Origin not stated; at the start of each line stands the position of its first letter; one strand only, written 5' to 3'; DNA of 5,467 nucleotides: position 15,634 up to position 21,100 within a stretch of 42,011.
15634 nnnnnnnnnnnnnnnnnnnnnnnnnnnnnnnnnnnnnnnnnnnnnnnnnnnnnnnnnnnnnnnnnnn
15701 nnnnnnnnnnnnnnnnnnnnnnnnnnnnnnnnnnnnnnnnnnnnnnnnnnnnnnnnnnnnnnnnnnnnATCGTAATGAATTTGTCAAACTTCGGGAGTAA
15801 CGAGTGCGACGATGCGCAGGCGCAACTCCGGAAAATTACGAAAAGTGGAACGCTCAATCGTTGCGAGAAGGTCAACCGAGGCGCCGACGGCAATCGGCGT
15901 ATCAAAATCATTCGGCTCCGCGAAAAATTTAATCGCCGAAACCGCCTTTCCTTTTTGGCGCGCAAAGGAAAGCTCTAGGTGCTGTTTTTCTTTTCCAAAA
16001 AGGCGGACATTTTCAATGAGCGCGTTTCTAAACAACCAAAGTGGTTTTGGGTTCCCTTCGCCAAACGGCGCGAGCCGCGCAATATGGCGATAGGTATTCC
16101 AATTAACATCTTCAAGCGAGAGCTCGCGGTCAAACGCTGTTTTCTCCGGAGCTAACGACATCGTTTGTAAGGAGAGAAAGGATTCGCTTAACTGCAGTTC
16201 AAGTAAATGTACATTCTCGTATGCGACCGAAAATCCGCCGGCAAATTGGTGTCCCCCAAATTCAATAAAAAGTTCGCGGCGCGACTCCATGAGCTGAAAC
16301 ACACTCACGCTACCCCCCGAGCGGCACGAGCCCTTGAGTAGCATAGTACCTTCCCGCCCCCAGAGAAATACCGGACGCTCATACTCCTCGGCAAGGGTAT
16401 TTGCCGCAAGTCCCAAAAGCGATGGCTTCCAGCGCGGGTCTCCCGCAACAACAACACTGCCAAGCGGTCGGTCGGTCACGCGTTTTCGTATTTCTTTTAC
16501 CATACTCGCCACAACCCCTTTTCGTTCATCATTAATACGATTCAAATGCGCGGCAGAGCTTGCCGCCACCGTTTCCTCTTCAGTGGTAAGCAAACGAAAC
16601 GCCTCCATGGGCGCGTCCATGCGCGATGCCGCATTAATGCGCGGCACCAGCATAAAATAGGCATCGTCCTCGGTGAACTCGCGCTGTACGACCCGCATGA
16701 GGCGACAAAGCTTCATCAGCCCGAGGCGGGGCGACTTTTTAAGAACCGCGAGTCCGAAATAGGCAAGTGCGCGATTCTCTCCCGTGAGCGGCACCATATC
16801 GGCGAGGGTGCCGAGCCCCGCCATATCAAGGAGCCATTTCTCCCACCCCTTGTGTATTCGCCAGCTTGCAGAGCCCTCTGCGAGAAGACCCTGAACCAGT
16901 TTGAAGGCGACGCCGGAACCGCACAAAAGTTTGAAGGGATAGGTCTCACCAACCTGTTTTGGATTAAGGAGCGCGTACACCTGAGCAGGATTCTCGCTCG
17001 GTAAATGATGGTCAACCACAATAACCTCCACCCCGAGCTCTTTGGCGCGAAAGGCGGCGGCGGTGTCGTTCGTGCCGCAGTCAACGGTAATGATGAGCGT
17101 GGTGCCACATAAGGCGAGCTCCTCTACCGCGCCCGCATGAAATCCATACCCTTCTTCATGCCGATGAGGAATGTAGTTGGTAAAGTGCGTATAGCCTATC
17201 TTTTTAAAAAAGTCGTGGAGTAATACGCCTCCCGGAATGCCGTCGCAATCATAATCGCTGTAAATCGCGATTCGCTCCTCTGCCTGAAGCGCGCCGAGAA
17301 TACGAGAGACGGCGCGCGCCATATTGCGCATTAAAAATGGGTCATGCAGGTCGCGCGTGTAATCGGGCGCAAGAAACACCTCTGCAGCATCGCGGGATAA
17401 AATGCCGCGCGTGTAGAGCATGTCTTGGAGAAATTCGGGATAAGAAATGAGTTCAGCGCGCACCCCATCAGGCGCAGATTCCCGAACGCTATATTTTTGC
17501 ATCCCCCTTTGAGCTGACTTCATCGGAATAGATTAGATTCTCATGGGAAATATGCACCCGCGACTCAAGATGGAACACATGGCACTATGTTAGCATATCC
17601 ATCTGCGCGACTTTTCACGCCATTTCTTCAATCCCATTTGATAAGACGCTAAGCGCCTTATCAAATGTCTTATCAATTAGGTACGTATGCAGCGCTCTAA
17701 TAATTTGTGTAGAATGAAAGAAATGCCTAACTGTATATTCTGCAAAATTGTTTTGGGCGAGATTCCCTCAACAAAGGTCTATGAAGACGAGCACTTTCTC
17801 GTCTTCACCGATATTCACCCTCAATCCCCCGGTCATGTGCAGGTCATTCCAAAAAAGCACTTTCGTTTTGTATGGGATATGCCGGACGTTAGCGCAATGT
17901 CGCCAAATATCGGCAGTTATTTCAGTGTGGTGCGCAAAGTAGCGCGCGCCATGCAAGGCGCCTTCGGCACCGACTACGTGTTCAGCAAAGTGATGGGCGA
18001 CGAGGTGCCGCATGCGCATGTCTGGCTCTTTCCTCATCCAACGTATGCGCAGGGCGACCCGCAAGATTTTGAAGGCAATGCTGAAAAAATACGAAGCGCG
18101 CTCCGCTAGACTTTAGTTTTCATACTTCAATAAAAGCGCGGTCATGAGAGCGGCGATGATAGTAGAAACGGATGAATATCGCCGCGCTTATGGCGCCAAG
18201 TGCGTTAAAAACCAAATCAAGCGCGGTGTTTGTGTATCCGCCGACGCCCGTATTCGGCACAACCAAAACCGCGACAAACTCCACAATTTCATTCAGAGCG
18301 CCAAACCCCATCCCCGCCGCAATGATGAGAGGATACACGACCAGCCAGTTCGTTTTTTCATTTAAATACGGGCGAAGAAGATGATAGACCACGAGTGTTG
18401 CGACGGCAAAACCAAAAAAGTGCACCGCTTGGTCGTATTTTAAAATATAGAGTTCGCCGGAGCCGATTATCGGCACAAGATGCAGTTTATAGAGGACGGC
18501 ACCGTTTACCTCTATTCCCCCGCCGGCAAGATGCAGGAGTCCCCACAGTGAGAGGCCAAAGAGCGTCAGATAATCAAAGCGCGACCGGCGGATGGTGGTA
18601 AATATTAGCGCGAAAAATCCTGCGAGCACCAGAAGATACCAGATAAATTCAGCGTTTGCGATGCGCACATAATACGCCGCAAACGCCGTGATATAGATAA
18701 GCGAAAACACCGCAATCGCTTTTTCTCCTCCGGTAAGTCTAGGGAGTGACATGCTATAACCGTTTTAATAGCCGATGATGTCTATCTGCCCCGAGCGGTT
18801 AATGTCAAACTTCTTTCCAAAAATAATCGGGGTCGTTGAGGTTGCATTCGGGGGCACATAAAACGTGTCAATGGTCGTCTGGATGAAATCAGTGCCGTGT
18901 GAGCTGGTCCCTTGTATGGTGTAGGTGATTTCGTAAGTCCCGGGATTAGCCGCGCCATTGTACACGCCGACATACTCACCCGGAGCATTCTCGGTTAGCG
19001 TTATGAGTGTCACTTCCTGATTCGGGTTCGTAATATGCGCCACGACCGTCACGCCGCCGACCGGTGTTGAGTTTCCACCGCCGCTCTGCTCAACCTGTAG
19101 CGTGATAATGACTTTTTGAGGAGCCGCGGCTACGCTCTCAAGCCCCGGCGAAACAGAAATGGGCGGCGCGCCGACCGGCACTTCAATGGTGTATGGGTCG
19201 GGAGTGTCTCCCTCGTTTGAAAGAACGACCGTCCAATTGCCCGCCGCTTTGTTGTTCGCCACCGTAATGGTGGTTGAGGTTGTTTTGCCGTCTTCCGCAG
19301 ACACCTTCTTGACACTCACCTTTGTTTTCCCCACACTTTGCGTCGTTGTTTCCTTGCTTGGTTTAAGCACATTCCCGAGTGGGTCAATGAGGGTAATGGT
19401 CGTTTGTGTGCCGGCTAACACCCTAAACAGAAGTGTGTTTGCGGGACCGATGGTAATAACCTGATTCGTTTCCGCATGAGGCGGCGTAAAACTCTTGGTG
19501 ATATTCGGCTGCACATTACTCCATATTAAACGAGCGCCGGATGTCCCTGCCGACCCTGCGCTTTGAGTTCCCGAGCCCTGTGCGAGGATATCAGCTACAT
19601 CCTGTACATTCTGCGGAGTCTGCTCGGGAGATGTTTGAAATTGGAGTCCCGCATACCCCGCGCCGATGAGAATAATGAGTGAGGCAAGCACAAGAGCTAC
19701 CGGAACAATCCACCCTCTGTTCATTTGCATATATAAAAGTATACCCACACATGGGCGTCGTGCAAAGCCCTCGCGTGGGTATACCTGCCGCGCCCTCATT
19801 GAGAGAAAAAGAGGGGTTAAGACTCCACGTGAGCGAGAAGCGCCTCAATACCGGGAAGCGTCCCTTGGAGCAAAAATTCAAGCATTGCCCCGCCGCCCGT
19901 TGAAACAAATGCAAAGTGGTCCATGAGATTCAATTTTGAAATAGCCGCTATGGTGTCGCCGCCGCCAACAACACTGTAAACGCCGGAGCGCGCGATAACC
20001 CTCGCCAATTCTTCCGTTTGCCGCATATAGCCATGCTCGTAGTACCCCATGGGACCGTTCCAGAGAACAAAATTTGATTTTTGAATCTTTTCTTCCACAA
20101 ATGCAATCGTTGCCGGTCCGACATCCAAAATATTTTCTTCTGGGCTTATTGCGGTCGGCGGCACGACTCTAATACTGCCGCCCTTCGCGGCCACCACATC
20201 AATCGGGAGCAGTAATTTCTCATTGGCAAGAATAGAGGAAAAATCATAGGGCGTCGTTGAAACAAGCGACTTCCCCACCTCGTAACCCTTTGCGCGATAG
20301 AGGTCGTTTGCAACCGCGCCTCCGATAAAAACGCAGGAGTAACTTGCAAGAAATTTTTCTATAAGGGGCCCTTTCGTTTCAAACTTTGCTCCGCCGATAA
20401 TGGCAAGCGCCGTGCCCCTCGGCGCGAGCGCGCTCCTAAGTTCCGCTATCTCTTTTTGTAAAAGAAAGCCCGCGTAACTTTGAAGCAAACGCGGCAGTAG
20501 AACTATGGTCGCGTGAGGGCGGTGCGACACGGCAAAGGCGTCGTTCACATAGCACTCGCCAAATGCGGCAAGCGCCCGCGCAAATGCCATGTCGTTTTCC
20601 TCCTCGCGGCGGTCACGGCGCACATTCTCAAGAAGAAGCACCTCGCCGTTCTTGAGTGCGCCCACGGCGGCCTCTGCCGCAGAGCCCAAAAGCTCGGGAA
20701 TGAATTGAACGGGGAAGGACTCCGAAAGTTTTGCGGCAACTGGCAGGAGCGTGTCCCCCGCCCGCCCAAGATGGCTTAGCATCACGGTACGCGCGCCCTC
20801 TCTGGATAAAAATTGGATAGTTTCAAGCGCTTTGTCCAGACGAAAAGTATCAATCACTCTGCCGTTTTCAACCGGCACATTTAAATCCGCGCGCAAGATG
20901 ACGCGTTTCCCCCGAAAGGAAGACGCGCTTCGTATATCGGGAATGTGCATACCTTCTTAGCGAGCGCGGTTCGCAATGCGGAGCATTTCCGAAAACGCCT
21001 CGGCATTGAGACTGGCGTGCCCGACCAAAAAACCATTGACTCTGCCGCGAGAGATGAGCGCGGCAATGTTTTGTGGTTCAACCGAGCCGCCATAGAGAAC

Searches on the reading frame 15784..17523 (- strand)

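Call 14: search_protein_families(library=pfam, proteins=[window:15784-17523:-], max_evalue=0.001)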
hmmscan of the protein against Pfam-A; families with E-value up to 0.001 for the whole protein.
window:15784-17523:- (579 aa): 3 families
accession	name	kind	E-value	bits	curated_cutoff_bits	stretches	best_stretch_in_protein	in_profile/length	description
PF17768.7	RecJ_OB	-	1.9e-22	79.8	27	1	465-571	2-105/107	RecJ OB domain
PF01368.27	DHH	-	7.2e-20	72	28.1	1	84-217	1-107/125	DHH family, N-terminal domain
PF02272.25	DHHA1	-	4.7e-07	30.6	25.9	1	356-438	3-89/102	DHHA1 domain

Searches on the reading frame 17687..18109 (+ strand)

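Call 40: search_protein_families(library=pfam, proteins=[window:17687-18109:+], max_evalue=0.001)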
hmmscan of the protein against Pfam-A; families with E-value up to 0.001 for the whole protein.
window:17687-18109:+ (140 aa): 2 families
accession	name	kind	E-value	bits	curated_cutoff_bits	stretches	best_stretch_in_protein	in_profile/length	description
PF01230.28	HIT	-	5.7e-16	59.4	21.5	1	24-116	2-94/98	HIT domain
PF11969.13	DcpS_C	-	1e-12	48.9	24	1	15-90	1-74/114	Scavenger mRNA decapping enzyme C-term binding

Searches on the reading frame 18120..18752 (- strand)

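Call 14: search_protein_families(library=pfam, proteins=[window:18120-18752:-], max_evalue=0.001)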
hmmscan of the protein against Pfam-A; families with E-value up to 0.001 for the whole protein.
window:18120-18752:- (210 aa): 1 family
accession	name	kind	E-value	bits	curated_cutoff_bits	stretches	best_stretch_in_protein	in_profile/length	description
PF09997.14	DUF2238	-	2e-08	34.6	26.4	1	47-168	4-118/140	Predicted membrane protein (DUF2238)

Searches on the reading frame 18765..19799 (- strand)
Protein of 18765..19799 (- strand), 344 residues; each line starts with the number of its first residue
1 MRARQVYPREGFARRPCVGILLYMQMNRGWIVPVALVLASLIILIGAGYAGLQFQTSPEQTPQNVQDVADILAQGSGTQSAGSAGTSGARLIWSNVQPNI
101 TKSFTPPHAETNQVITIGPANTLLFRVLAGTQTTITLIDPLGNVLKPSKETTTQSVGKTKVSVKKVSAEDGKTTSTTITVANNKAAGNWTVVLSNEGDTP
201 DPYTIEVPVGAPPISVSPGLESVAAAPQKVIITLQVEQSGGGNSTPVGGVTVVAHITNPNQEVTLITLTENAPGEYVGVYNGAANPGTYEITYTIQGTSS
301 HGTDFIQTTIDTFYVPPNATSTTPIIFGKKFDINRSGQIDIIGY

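Call 14: search_protein_families(library=pfam, proteins=[window:18765-19799:-], max_evalue=0.001)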
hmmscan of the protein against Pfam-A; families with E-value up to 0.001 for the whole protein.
window:18765-19799:- (344 aa): 1 family
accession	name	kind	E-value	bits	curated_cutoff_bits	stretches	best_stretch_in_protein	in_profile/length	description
PF09134.16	Invasin_D3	-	0.00078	20.4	33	1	224-307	16-94/98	Invasin, domain 3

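Call 65: search_protein_families(library=ncbifam, proteins=[window:18765-19799:-], max_evalue=0.01)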
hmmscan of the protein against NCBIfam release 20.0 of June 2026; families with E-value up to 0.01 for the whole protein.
window:18765-19799:- (344 aa): 0 families

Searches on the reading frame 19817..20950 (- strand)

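Call 14: search_protein_families(library=pfam, proteins=[window:19817-20950:-], max_evalue=0.001)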
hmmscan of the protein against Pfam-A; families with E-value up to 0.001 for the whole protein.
window:19817-20950:- (377 aa): 1 family
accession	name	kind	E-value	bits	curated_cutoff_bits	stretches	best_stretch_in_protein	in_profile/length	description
PF00162.24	PGK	-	1.5e-103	347.2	27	1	11-360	5-376/379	Phosphoglycerate kinase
